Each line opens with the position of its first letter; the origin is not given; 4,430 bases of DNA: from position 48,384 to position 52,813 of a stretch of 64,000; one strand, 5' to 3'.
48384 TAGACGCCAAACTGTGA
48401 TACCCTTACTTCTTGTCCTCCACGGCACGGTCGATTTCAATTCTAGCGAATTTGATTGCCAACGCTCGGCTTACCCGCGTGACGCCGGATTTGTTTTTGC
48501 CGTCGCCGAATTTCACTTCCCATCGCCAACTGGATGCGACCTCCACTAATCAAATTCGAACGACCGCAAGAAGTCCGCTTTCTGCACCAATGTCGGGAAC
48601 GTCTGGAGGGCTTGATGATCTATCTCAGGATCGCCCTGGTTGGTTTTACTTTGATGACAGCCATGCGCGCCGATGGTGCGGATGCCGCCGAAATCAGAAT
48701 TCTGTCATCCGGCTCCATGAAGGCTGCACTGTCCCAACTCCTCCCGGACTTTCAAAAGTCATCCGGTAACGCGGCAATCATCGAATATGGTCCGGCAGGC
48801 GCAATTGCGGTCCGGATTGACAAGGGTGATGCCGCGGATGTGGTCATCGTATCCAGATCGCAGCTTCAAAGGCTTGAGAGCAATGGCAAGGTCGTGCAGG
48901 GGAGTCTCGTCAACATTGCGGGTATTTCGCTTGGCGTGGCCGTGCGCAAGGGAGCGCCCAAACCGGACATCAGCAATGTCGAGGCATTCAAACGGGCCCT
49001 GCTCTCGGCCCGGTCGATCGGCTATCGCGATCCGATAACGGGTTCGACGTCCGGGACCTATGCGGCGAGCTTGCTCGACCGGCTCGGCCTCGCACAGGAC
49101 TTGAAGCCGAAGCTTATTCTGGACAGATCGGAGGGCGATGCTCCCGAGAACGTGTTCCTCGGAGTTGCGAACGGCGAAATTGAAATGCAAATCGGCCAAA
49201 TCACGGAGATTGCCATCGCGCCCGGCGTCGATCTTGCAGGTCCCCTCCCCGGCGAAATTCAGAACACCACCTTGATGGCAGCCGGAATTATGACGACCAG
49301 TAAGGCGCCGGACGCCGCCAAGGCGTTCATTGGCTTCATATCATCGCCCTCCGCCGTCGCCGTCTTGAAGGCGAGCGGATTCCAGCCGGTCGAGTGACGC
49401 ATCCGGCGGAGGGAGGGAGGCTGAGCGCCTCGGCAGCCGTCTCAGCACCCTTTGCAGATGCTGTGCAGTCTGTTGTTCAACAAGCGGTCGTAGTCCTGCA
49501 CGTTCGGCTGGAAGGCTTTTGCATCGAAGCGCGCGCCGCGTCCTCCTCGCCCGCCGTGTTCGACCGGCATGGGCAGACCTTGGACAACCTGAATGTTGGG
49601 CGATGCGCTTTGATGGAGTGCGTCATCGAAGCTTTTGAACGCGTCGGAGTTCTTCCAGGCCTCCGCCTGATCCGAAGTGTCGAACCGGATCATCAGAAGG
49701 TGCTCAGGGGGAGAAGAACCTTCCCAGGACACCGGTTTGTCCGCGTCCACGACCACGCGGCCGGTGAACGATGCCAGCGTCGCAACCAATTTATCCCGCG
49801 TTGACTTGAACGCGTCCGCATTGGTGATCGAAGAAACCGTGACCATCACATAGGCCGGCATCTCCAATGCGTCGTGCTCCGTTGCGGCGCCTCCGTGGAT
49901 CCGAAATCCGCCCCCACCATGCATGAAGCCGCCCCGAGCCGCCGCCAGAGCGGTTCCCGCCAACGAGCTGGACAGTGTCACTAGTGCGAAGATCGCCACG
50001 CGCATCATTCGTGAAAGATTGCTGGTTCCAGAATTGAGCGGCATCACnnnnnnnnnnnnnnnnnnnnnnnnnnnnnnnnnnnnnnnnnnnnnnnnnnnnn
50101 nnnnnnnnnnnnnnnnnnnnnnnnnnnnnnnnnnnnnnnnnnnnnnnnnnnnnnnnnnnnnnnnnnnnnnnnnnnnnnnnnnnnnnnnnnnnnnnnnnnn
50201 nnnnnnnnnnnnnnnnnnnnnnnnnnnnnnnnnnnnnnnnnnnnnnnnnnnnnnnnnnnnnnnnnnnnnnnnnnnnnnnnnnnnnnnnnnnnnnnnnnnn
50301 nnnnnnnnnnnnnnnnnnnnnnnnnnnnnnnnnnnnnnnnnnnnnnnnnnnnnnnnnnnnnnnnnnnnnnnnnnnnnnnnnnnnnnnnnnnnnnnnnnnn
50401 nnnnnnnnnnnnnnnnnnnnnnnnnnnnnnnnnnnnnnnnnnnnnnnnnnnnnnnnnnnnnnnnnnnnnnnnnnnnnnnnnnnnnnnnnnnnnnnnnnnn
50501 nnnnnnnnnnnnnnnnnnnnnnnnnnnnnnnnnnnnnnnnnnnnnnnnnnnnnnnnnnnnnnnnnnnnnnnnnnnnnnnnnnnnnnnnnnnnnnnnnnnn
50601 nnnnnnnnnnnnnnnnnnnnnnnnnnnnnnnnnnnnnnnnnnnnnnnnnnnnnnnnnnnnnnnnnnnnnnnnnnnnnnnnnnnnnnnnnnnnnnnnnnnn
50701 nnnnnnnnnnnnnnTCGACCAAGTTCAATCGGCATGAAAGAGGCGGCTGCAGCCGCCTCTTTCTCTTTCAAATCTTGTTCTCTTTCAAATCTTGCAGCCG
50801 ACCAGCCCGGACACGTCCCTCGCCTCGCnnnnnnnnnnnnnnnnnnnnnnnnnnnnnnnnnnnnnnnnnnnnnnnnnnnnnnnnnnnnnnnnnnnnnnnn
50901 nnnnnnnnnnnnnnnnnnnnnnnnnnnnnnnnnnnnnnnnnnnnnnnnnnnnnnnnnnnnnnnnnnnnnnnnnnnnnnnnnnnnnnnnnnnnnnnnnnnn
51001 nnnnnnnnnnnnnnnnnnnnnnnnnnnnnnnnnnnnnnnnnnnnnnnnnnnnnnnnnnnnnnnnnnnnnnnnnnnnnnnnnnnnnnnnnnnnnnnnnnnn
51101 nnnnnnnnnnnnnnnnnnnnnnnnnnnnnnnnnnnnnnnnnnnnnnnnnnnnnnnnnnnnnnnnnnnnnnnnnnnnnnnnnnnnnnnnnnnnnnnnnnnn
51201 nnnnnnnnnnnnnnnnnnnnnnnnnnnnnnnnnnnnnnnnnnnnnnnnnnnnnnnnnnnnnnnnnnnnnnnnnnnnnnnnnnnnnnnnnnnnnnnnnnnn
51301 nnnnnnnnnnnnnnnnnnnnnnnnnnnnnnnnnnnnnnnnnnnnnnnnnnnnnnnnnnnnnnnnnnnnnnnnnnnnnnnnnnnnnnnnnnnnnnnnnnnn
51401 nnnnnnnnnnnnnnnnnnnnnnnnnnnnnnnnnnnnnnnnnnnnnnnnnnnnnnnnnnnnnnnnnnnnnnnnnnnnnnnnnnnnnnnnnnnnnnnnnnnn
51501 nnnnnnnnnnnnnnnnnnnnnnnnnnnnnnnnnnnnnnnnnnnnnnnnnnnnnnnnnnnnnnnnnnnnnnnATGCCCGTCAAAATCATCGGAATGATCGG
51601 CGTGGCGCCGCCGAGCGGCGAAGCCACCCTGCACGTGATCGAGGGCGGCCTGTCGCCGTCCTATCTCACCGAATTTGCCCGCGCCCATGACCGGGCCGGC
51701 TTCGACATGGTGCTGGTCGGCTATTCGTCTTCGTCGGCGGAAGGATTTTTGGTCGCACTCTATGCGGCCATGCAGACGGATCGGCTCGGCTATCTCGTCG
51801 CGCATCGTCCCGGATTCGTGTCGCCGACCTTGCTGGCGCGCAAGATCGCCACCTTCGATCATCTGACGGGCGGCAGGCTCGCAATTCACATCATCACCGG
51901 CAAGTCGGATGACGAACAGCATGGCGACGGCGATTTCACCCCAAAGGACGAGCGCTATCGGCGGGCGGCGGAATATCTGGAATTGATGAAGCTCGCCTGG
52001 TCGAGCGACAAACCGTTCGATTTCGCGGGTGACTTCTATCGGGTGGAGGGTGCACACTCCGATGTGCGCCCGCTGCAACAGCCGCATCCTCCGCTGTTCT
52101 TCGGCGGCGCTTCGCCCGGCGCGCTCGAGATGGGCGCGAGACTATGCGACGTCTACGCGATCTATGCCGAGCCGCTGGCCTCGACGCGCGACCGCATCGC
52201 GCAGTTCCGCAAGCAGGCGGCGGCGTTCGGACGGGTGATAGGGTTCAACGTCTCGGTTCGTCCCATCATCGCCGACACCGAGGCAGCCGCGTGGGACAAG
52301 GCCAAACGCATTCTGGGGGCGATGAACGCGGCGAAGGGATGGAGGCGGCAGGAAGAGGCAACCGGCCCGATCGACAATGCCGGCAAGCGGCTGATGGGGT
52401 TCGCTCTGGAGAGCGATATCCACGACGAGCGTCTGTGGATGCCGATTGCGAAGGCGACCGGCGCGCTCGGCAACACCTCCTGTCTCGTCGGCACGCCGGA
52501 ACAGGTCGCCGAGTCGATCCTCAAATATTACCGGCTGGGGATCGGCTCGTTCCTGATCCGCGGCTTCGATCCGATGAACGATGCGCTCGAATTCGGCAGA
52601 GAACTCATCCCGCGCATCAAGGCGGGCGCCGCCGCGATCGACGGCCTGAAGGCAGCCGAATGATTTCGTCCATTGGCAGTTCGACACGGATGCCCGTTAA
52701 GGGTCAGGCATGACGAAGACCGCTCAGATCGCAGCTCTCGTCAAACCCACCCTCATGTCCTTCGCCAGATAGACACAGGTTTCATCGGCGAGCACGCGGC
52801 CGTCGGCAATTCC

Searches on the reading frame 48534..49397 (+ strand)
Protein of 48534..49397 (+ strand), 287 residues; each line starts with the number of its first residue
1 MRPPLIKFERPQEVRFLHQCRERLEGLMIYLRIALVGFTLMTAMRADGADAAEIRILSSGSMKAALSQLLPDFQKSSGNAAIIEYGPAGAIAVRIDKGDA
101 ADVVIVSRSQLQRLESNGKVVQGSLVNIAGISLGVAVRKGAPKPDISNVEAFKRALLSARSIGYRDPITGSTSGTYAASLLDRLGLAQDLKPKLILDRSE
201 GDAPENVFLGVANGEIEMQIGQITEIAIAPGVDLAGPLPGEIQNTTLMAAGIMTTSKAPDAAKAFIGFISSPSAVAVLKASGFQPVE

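Call 5: search_protein_families(library=pfam, proteins=[window:48534-49397:+], max_evalue=0.01)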
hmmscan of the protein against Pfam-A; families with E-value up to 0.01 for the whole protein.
window:48534-49397:+ (287 aa): 2 families
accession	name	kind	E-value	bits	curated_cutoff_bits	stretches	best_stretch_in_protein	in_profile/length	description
PF13531.11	SBP_bac_11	-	1.6e-41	143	25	1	54-284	1-227/227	Bacterial extracellular solute-binding protein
PF01547.30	SBP_bac_1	-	3.3e-08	34.3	26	1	60-274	2-305/307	Bacterial extracellular solute-binding protein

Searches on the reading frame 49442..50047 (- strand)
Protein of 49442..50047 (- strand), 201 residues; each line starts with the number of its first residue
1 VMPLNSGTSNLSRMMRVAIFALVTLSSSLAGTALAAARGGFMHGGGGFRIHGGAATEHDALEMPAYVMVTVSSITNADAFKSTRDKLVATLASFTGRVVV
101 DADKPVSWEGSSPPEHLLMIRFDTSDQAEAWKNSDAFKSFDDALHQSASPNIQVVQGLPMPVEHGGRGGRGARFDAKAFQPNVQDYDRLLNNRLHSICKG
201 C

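Call 5: search_protein_families(library=pfam, proteins=[window:49442-50047:-], max_evalue=0.01)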
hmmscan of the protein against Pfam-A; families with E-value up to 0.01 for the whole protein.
window:49442-50047:- (201 aa): 1 family
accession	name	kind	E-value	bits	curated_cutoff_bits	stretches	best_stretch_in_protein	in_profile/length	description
PF07045.17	DUF1330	-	7.9e-13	49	23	1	64-158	1-94/94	Domain of unknown function (DUF1330)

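Call 54: search_protein_families(library=ncbifam, proteins=[window:49442-50047:-], max_evalue=0.01)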
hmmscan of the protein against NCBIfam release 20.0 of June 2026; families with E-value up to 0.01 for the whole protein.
window:49442-50047:- (201 aa): 0 families

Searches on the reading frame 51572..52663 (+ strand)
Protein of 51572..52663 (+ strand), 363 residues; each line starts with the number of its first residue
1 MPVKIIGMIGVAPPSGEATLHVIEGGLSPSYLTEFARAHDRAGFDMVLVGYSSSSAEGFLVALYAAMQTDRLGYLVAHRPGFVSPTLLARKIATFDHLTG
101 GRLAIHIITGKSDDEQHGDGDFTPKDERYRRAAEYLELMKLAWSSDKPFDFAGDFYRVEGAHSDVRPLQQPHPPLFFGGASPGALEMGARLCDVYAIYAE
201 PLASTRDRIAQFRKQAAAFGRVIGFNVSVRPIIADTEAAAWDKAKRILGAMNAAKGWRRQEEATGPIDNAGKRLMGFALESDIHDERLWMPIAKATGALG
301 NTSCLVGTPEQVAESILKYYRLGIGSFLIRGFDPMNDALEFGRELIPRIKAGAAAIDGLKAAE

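Call 6: search_protein_families(library=pfam, proteins=[window:51572-52663:+], max_evalue=0.01)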
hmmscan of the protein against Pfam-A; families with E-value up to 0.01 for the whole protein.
window:51572-52663:+ (363 aa): 1 family
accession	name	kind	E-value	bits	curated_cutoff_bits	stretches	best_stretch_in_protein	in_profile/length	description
PF00296.26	Bac_luciferase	-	1.7e-66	225.1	27.9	1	27-324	20-312/314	Luciferase-like monooxygenase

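Call 22: find_related_loci(query=window:51572-52663:+, collection=metagenome_contigs, flank=10000)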
Query window:51572-52663:+ (363 aa) in metagenome_contigs; peptide patterns used: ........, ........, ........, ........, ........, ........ (x = any residue, [..] = any of these).
598 stretches matched a pattern (row limit reached: there are more); 264 encode a relative of the query (tblastn E <= 1e-3); the best 80 are kept; 80 distinct loci.
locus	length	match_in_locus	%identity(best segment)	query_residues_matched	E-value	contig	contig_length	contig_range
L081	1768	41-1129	93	1-363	0e+0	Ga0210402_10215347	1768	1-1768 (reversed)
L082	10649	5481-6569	93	1-363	0e+0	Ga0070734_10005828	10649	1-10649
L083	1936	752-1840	92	1-363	0e+0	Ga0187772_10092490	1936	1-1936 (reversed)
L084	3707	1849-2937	93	1-363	0e+0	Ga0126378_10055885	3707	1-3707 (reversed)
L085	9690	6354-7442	94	1-363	0e+0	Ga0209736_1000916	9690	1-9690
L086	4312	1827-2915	93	1-363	0e+0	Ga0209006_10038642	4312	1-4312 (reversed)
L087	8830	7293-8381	92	1-363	0e+0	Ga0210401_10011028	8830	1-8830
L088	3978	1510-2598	92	1-363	0e+0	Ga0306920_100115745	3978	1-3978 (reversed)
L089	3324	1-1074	93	6-363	0e+0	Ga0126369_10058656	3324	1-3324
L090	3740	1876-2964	93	1-363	0e+0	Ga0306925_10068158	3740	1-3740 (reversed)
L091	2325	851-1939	92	1-363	0e+0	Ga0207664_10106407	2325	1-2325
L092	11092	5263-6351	92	1-363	0e+0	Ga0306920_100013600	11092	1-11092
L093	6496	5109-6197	92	1-363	0e+0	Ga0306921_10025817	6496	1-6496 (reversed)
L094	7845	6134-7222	91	1-363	0e+0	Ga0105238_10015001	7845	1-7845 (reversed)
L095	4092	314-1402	86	1-363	0e+0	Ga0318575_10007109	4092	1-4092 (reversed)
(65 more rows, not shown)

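Call 54: search_protein_families(library=ncbifam, proteins=[window:51572-52663:+], max_evalue=0.01)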
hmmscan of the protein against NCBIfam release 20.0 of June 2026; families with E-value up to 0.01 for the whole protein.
window:51572-52663:+ (363 aa): 22 families
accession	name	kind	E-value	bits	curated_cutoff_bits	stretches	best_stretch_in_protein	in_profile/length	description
TIGR03565.1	alk_sulf_monoox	equivalog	5.8e-64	216.3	518.2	1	29-349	26-346/346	FMNH2-dependent alkanesulfonate monooxygenase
NF001939.1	PRK00719.1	subfamily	2e-62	211.1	510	1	30-351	27-348/373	alkanesulfonate monooxygenase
TIGR04021.1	LLM_DMSO2_sfnG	equivalog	4.4e-45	154.6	382.95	1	30-351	28-347/350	dimethylsulfone monooxygenase SfnG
TIGR03860.1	FMN_nitrolo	subfamily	5.8e-31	107.7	279.7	2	55-145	70-162/422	NtaA/DmoA family FMN-dependent monooxygenase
TIGR03619.1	F420_Rv2161c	subfamily_domain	5e-24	85.2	166.9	1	64-227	52-214/247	TIGR03619 family F420-dependent LLM class oxidoreductase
TIGR03560.1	F420_Rv1855c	subfamily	6.4e-22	78.5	231.4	1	56-221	50-217/227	TIGR03560 family F420-dependent LLM class oxidoreductase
TIGR03621.1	F420_MSMEG_2516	subfamily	3.1e-18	65.9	213.15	1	31-317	15-266/295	TIGR03621 family F420-dependent LLM class oxidoreductase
TIGR03612.1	RutA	equivalog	2.5e-11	43.7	498.3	1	68-257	77-270/355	pyrimidine utilization protein A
TIGR03841.1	F420_Rv3093c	subfamily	1.8e-10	40.7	213.65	1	32-324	12-289/298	LLM class F420-dependent oxidoreductase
TIGR04024.1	F420_NP1902A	hypoth_equivalog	6e-09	35.1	345.4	1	28-319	13-299/330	TIGR04024 family LLM class F420-dependent oxidoreductase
TIGR03559.1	F420_Rv3520c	subfamily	3.6e-07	29.5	335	1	35-160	18-141/325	LLM class F420-dependent oxidoreductase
TIGR03854.1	F420_MSMEG_3544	hypoth_equivalog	4.9e-07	29.4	295.6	1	52-241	37-226/290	TIGR03854 family LLM class F420-dependent oxidoreductase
TIGR04465.1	ArgArg_F420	equivalog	5.1e-07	29.1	470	1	84-223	124-259/364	F420-dependent hydroxymycolic acid dehydrogenase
TIGR03557.1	F420_G6P_family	subfamily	7.2e-07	28.6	210.4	1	83-263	76-244/316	TIGR03557 family F420-dependent LLM class oxidoreductase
TIGR03885.1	flavin_revert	hypoth_equivalog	7.3e-07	28.7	398.7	1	27-167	10-156/315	TIGR03885 family FMN-dependent LLM class oxidoreductase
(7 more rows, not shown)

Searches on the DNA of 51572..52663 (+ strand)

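Call 36: search_dna_similar(query=L131:6021-6215:+, collection=plasmids, mode=distant, max_evalue=0.01, max_rows=40)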
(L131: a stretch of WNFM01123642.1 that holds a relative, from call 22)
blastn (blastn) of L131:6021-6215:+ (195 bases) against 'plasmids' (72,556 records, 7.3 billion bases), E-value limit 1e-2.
No match.

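Call 101: search_with_rna_model(model_id=R1, sources=[L081, L082, L083, L084, L085, L086, L087, L088, L089, L090, L091, L092, L093, L094, L095, L096, L097, L098, L099, L100, L101, L102, L103, L104, L105, L106, L107, L108, L109, L110, L111, L112, L113, L114, L115, L116, L117, L118, L119, L120, L121, L122, L123, L124, L125, L126, L127, L128, L129, L130, L131, L132, L133, L134, L135, L136, L137, L138, L139, L140, L141, L142, L143, L144, L145, L146, L147, L148, L149, L150, L151, L152, L153, L154, L155, L156, L157, L158, L159, L160, L161, L162, L163, L164, L165, L166, L167, L168, L169, L170], filters=default, max_evalue=5)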
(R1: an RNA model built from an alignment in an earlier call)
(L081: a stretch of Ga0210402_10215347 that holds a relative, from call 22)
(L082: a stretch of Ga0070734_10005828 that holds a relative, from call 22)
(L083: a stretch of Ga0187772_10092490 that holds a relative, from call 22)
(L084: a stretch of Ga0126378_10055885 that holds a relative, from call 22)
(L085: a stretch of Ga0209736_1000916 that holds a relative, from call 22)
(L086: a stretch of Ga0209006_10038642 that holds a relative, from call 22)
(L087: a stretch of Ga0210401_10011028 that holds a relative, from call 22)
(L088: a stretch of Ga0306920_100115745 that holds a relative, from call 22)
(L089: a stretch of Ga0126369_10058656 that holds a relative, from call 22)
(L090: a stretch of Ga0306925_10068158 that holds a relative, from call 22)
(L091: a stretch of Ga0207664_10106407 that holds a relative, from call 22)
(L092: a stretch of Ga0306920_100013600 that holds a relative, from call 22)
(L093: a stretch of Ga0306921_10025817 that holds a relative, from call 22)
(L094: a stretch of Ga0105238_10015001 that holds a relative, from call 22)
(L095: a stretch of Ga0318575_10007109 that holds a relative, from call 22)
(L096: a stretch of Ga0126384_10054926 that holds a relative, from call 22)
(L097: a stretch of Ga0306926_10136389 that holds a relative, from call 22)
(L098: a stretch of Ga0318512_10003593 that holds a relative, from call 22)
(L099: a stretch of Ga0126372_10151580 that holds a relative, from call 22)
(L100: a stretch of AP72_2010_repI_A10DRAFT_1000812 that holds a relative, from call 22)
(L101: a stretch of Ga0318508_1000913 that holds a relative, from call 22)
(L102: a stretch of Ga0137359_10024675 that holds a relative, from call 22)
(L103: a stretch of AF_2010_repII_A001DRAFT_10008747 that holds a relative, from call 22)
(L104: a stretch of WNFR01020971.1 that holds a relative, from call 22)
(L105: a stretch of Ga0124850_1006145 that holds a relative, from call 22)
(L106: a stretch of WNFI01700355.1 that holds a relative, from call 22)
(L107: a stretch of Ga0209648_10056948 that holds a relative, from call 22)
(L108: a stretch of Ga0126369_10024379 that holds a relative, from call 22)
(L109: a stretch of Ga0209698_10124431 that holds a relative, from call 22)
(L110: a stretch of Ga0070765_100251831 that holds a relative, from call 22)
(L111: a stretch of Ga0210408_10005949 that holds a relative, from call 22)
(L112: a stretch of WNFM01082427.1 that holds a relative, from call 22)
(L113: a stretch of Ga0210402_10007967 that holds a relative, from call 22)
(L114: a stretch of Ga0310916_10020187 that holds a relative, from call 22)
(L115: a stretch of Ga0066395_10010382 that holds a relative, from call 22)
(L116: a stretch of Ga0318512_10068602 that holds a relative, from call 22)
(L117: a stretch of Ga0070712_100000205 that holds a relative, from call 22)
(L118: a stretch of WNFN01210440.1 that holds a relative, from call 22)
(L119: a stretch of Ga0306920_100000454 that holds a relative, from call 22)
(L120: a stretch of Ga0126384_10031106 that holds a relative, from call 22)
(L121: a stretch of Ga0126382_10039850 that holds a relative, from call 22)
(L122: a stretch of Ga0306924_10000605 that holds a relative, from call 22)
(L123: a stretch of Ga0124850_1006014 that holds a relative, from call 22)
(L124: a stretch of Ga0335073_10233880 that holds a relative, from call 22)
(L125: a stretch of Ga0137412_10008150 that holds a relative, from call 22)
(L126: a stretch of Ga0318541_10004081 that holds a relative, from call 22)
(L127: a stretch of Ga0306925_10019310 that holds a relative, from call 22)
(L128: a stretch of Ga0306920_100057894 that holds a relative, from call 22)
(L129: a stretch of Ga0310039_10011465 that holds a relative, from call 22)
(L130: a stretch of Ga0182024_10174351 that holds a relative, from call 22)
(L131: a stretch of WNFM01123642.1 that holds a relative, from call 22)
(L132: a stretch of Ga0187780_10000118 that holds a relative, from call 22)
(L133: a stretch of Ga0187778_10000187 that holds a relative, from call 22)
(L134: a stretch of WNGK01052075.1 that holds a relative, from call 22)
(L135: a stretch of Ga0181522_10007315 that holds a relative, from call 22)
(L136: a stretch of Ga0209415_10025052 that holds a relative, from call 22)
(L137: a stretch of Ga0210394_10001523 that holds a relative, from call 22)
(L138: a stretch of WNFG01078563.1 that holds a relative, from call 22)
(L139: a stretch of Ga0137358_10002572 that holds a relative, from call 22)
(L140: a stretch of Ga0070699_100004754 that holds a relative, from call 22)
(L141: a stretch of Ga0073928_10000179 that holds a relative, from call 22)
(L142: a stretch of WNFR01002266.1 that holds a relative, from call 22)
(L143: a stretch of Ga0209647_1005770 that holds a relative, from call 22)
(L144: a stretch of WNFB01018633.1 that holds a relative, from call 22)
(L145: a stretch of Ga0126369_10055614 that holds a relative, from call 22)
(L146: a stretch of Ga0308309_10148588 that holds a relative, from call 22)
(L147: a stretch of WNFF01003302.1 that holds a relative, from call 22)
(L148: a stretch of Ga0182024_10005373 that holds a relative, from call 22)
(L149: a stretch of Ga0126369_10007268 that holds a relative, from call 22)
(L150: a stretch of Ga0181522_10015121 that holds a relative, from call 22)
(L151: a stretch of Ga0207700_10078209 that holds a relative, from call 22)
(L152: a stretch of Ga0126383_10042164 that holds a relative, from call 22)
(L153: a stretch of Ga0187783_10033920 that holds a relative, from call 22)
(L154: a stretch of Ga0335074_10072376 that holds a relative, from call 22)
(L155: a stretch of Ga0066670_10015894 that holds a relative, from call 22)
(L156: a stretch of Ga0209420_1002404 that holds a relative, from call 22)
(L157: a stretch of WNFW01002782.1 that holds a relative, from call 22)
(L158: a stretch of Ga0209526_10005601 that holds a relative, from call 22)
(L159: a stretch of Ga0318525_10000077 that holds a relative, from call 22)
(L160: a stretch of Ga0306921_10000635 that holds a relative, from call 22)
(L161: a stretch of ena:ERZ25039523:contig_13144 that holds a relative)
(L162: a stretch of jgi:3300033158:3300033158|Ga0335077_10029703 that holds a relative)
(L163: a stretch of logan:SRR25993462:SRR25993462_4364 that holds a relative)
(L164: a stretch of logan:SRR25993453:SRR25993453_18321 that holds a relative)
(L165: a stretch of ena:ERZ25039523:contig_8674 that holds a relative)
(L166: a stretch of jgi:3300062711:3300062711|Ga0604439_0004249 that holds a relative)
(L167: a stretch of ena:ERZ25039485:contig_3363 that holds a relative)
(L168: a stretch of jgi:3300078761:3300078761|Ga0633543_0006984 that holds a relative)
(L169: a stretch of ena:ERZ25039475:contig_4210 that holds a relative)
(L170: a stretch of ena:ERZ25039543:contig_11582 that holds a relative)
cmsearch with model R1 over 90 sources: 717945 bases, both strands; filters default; matches with E-value up to 5: 36.
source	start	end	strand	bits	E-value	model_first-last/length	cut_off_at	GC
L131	6123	6155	+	42.5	1.6e-08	1-33/33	no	0.58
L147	11319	11351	+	42.5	1.6e-08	1-33/33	no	0.58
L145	496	528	-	39.8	9.2e-08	1-33/33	no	0.7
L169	16174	16206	-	33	7.2e-06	1-33/33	no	0.58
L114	837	869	+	32.8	8.1e-06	1-33/33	no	0.48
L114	4253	4285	-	32.4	1.1e-05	1-33/33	no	0.58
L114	792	824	+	30.9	2.9e-05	1-33/33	no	0.52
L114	4208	4239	-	28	0.00018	1-33/33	no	0.59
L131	6123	6155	-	21.9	0.0089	1-33/33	no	0.58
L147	11319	11351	-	21.9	0.0089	1-33/33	no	0.58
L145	496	528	+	20.6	0.02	1-33/33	no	0.7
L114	4253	4285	+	20.5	0.022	1-33/33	no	0.58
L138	779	811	-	20.1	0.028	1-33/33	no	0.64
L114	837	868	-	17.7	0.13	1-33/33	no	0.47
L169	16174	16206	+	17.7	0.14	1-33/33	no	0.58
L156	4326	4357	+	16.9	0.22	1-33/33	no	0.59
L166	6270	6302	+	16.8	0.24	1-33/33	no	0.55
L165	9789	9820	+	16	0.39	1-33/33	no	0.62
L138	779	811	+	15.3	0.63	1-33/33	no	0.64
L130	308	346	-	14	1.4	1-33/33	no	0.62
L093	1890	1913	+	13.4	2.1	1-33/33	no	0.75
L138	1033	1078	-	13.4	2.1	1-33/33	no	0.57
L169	4273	4305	+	13.3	2.2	1-33/33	no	0.67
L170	4236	4268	+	13.3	2.2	1-33/33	no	0.67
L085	7852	7890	-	13.3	2.3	1-33/33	no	0.72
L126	428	460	-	13.3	2.3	1-33/33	no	0.7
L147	4855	4892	+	13.2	2.3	1-33/33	no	0.66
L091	2238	2270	+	13.1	2.5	1-33/33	no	0.61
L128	2570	2588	+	12.3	4.4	8-26/33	no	0.63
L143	1895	1932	+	12.2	4.6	1-33/33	no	0.68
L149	6441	6472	-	12.1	4.8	1-33/33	no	0.47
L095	2423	2468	+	12.1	4.8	1-33/33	no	0.57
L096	2617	2662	+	12.1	4.8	1-33/33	no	0.57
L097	2582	2627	+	12.1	4.8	1-33/33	no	0.57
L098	5013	5058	+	12.1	4.8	1-33/33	no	0.57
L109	1465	1496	+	12.1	5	1-33/33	no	0.56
